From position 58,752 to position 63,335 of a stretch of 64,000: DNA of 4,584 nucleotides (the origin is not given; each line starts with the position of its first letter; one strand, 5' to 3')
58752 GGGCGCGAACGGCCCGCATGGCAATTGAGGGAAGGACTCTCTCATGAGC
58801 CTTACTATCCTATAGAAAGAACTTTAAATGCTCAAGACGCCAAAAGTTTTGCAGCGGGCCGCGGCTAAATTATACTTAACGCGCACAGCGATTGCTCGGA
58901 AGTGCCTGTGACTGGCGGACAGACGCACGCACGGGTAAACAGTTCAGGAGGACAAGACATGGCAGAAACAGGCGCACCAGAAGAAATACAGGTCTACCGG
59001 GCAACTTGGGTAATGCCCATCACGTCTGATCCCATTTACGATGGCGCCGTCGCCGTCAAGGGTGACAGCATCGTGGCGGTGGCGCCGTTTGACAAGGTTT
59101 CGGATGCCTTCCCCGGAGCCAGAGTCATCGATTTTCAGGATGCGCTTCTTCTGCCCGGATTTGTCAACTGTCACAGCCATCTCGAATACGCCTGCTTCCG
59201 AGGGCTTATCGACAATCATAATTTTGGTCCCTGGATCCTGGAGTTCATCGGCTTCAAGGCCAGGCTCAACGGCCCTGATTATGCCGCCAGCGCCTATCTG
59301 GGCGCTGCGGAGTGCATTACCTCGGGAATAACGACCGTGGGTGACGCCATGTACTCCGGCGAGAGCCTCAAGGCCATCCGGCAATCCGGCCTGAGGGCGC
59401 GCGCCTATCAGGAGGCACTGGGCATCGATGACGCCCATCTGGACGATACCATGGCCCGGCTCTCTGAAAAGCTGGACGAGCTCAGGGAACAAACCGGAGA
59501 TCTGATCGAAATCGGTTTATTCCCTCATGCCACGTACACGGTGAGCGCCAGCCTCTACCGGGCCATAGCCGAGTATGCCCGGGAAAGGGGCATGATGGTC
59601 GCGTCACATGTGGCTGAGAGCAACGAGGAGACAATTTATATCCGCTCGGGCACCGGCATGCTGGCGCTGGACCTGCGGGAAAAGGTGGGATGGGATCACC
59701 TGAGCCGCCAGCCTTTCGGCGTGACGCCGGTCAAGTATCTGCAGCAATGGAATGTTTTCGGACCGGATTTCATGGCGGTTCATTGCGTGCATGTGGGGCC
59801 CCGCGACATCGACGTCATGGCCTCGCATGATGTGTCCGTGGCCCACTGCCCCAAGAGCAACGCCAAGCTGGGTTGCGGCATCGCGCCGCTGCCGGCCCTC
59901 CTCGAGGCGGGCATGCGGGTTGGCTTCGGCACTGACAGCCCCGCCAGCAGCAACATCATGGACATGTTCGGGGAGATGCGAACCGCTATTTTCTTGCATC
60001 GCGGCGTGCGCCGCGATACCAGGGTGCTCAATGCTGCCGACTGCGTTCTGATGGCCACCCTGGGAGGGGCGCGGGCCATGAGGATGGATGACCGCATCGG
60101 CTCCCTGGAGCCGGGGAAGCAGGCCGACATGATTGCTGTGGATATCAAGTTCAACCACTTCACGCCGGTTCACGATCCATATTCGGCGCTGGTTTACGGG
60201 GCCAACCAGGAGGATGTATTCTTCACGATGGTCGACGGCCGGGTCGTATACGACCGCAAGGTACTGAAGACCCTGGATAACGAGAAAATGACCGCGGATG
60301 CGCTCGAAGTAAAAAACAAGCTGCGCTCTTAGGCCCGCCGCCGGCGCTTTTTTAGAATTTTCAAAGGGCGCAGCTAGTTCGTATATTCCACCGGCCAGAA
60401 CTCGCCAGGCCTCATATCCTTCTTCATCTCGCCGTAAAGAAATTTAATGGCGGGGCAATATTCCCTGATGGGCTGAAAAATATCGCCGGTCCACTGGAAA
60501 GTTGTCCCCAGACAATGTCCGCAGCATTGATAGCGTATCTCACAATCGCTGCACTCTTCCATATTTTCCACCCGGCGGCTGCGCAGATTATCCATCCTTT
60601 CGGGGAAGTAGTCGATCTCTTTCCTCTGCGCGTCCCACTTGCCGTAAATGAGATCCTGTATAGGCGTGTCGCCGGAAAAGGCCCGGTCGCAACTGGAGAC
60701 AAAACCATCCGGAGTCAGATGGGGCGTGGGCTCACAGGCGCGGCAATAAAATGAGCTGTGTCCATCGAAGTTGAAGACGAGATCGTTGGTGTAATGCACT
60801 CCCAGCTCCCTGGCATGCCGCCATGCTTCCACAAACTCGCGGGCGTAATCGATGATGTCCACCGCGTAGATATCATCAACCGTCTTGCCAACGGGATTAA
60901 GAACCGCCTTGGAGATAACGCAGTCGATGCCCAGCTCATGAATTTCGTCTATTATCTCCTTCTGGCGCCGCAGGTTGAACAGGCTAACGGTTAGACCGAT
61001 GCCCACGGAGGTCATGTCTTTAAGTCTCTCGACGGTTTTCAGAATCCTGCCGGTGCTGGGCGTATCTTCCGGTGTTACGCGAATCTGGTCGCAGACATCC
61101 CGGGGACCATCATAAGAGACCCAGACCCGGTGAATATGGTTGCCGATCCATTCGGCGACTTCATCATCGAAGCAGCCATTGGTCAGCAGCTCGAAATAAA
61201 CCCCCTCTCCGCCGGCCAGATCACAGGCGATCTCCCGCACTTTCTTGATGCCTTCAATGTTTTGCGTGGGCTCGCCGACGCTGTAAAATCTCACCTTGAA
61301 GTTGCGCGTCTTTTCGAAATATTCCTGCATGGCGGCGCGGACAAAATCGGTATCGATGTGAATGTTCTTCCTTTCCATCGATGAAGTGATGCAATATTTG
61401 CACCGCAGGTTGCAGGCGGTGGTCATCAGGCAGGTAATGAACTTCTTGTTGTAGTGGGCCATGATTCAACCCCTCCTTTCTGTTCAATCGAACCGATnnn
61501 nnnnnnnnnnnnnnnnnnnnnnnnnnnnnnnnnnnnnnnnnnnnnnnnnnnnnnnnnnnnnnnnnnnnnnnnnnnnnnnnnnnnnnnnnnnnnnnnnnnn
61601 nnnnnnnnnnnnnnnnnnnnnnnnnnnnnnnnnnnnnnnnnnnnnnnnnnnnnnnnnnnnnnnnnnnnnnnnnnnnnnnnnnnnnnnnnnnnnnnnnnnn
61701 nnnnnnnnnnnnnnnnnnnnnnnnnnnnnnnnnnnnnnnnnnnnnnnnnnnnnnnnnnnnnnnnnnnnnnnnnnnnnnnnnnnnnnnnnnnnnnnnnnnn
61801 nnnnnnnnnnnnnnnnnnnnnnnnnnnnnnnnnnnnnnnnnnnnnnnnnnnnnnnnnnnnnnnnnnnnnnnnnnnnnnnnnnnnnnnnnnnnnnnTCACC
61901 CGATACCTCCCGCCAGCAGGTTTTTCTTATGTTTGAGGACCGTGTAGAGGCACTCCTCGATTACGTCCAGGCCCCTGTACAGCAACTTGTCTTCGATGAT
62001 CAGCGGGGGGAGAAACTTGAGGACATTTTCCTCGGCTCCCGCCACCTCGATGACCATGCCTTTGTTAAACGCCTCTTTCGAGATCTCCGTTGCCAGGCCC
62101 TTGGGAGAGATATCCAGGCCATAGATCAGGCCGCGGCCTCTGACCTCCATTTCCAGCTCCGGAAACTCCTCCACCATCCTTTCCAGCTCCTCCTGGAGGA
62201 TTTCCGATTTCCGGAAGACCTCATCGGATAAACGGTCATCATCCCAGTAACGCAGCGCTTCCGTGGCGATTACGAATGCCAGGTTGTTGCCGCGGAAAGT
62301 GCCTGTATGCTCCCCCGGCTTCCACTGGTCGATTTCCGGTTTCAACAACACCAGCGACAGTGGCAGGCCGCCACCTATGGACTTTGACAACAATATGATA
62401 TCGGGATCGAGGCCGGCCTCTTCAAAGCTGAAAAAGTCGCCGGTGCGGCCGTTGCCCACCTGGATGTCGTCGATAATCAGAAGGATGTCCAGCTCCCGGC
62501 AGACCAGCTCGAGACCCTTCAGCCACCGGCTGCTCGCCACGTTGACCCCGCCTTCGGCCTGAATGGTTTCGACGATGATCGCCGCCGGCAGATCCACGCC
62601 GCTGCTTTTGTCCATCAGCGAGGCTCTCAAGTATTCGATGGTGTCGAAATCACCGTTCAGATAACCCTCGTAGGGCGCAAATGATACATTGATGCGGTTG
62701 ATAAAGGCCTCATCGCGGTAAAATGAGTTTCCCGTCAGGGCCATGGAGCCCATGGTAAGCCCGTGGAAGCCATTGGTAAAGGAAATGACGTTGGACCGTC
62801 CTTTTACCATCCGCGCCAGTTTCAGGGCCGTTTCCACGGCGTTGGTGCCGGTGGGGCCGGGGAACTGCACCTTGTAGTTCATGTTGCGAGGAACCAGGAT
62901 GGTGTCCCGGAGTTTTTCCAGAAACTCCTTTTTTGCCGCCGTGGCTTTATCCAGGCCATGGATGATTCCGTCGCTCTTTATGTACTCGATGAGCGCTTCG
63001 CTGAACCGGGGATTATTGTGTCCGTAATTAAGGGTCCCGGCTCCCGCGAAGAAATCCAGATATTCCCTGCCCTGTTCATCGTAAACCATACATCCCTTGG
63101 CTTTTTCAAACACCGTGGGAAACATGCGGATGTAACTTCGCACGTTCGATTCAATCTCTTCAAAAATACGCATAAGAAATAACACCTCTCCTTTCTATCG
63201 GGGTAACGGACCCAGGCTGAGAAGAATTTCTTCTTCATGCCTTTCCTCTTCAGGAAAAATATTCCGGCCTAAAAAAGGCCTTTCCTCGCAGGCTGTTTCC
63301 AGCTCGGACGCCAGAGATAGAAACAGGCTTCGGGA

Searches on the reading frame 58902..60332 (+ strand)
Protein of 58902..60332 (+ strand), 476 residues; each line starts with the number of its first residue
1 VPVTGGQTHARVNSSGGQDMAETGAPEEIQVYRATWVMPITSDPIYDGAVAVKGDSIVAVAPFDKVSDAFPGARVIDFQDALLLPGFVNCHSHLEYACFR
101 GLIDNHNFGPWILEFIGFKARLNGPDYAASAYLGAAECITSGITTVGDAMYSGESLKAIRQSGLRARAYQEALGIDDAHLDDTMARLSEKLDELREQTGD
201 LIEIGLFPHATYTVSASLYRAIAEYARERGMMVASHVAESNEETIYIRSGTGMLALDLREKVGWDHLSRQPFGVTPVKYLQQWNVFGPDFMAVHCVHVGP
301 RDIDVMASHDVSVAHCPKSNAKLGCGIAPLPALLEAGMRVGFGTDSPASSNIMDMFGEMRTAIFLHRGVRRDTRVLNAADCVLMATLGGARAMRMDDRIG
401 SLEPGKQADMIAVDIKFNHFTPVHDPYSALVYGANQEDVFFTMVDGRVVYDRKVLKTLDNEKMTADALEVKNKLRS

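Call 18: search_protein_families(library=ncbifam, proteins=[window:58902-60332:+], max_evalue=0.00001)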
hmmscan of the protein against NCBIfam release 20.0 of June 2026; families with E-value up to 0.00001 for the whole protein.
window:58902-60332:+ (476 aa): 34 families (the best 25 are shown)
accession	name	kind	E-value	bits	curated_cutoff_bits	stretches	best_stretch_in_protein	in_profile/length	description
NF006549.0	PRK09045.1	equivalog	3e-91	306.2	540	1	32-475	12-440/444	TRZ/ATZ family hydrolase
NF005557.0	PRK07228.1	equivalog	1.1e-82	278.2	522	1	31-474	5-437/445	5'-deoxyadenosine deaminase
NF004701.0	PRK06038.1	equivalog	2.6e-81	273.5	609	2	270-474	224-426/432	N-ethylammeline chlorohydrolase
NF006252.0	PRK08393.1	equivalog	7.8e-74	249.2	617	2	270-474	221-423/424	N-ethylammeline chlorohydrolase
NF006055.0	PRK08203.1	equivalog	1.6e-72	244.5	532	2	267-474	246-450/455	8-oxoguanine deaminase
NF012037.0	PRK15493.1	equivalog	1.6e-55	188.7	779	1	42-474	17-433/435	bifunctional S-methyl-5'-thioadenosine deaminase/S-adenosylhomocysteine deaminase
NF006056.0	PRK08204.1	subfamily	2.1e-55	188.3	391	2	277-474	234-440/449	hypothetical protein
NF005211.0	PRK06687.1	equivalog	2.7e-55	187.9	703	1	46-455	20-415/419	TRZ/ATZ family protein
NF009059.0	PRK12393.1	equivalog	1e-54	186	543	2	258-474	241-455/460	amidohydrolase family protein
NF004995.0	PRK06380.1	subfamily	8.2e-53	179.9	567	2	269-464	217-413/418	metal-dependent hydrolase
NF006269.1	PRK08418.1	equivalog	1.5e-51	175.4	320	1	43-417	17-378/408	aminofutalosine deaminase family hydrolase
NF005540.0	PRK07203.1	equivalog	2e-46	158.5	444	1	45-474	19-438/444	putative aminohydrolase SsnA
NF006681.0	PRK09229.1-2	equivalog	4.8e-46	157.4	362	2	179-458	175-433/451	formimidoylglutamate deiminase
TIGR03314.1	Se_ssnA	subfamily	1.1e-43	149.7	455.5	1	46-474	19-437/441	putative selenium metabolism protein SsnA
NF004801.0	PRK06151.1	subfamily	3.5e-41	141.6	416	1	269-474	253-462/491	chlorohydrolase family protein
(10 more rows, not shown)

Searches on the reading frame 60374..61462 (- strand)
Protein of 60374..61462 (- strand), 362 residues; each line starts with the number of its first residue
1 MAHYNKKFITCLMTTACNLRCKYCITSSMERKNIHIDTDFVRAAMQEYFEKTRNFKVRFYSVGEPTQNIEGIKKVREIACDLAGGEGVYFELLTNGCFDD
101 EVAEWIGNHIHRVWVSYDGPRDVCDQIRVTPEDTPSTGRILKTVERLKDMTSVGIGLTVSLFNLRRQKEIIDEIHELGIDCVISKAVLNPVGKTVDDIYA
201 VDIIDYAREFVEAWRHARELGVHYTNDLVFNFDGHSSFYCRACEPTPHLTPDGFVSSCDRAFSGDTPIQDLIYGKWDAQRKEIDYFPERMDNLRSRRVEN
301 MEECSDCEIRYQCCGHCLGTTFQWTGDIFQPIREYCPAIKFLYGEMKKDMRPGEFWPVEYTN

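Call 19: search_protein_families(library=ncbifam, proteins=[window:60374-61462:-], max_evalue=0.00001)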
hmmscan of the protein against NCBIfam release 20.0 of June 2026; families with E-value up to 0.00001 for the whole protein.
window:60374-61462:- (362 aa): 32 families (the best 25 are shown)
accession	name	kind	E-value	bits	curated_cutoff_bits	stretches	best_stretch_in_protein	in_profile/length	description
NF047865.1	rSAM_PapB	equivalog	4.3e-26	91.9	340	1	9-331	5-330/330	PapB family radical SAM/SPASM ranthipeptide maturase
TIGR03942.1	sulfatase_rSAM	equivalog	1.1e-21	77.3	349.45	1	14-351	8-358/363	anaerobic sulfatase maturase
TIGR03906.1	quino_hemo_SAM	equivalog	4e-19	68.6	453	1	12-339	99-436/467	quinohemoprotein amine dehydrogenase maturation protein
NF041298.1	rSAM_mat_DynA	equivalog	6.4e-19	68.1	450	1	14-350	8-353/356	dynobactin maturation radical SAM/SPASM protein DynA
TIGR03974.1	rSAM_six_Cys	equivalog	3.9e-17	62.3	425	1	11-151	100-248/451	thioether cross-link-forming SCIFF peptide maturase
TIGR03978.1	rSAM_paired_1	equivalog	3.3e-16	59.1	370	1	11-196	87-278/466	His-Xaa-Ser system radical SAM maturase HxsB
TIGR04317.1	W_rSAM_matur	equivalog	9.4e-16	57.8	380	1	11-260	8-257/349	tungsten cofactor oxidoreductase radical SAM maturase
TIGR04068.1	rSAM_ocin_clost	equivalog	1.1e-15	57.5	500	1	8-149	85-234/462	Cys-rich peptide radical SAM maturase CcpM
NF040492.1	not_ScfB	exception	2.1e-15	56.6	855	1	11-335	98-433/450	ScfB-related radical SAM/SPASM orphan maturase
TIGR04280.1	geopep_mat_rSAM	hypoth_equivalog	3.1e-15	56.1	400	1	9-214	86-298/428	geopeptide radical SAM maturase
TIGR04064.1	rSAM_nif11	equivalog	4.6e-15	55.3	518.7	1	9-148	80-225/459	nif11-like peptide radical SAM maturase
TIGR04163.1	rSAM_cobopep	equivalog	2.5e-14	52.9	375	1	14-200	71-260/428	peptide-modifying radical SAM enzyme CbpB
TIGR04463.1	rSAM_vs_C_rich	equivalog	4.2e-13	48.8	525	1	9-341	84-418/438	TIGR04463 family radical SAM/SPASM RiPP maturase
TIGR04084.1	rSAM_AF0577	subfamily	7.6e-12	44.8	225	1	12-321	2-289/347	TIGR04084 family radical SAM/SPASM domain-containing protein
NF038107.1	rSAM_NF038107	equivalog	8.8e-12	44.5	600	1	5-323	83-406/444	Cys-every-fifth radical SAM/SPASM peptide maturase CefB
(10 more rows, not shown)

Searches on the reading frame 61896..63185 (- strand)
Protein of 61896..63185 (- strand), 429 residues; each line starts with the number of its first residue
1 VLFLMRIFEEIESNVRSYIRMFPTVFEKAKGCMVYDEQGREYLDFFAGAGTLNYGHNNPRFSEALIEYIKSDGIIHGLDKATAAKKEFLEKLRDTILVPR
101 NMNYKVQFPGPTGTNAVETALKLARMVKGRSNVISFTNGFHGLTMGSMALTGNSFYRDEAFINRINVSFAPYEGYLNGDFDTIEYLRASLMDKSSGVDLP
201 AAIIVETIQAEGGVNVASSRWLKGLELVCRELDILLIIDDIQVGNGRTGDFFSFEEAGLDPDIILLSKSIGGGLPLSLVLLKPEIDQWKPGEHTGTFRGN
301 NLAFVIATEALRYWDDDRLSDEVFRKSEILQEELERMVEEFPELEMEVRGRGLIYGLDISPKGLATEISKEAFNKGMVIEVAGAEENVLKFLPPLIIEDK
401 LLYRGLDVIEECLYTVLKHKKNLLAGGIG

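Call 18: search_protein_families(library=ncbifam, proteins=[window:61896-63185:-], max_evalue=0.00001)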
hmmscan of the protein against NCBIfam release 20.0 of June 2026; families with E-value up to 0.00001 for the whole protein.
window:61896-63185:- (429 aa): 69 families (the best 25 are shown)
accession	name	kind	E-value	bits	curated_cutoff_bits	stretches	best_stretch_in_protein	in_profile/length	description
NF006733.0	PRK09264.1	subfamily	2.9e-196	652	438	1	5-420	4-421/425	diaminobutyrate--2-oxoglutarate transaminase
TIGR02407.1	ectoine_ectB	equivalog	5.6e-193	641.1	552.2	1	7-413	2-410/412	diaminobutyrate--2-oxoglutarate transaminase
TIGR00709.1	dat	subfamily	4.4e-144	480.4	401.6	1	6-419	5-439/442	diaminobutyrate--2-oxoglutarate transaminase family protein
NF005393.0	PRK06938.1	subfamily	4.9e-106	354.9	671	1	9-412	36-461/469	diaminobutyrate--2-oxoglutarate transaminase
NF005386.0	PRK06931.1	equivalog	6.6e-106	354.7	753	1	8-418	26-457/461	diaminobutyrate--2-oxoglutarate transaminase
TIGR00707.1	argD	subfamily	6.6e-84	281.9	410.05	1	17-412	5-379/381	acetylornithine/succinylornithine family transaminase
NF004426.0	PRK05769.1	equivalog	4e-83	279.6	552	1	13-414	27-438/441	acetyl ornithine aminotransferase family protein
NF005993.0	PRK08117.1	subfamily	4.3e-76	256.3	574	1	25-417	28-431/433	aspartate aminotransferase family protein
NF002797.0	PRK02936.1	equivalog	2.3e-73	247.2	496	1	21-415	10-379/385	acetylornithine transaminase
NF002325.0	PRK01278.1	subfamily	1.2e-70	238.2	372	1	21-419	12-392/395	acetylornithine transaminase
NF002874.0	PRK03244.1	equivalog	3.4e-68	230.3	457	1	24-414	27-393/399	acetylornithine transaminase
NF053554.1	prodigi_MAP_PigE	equivalog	1.3e-63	215.6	850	1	23-395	401-760/837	prodigiosin MAP biosynthesis aminotransferase PigE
NF049976.1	AmadipTransam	equivalog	8.7e-63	212.6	650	1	21-415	13-414/416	2-aminoadipate transaminase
NF042418.1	LysJ_Th_th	equivalog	1.8e-62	211.5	700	1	25-413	21-385/386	[LysW]-aminoadipate semialdehyde transaminase LysJ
NF005985.0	PRK08088.1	equivalog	2.5e-62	210.9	713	1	20-416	21-424/426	4-aminobutyrate--2-oxoglutarate transaminase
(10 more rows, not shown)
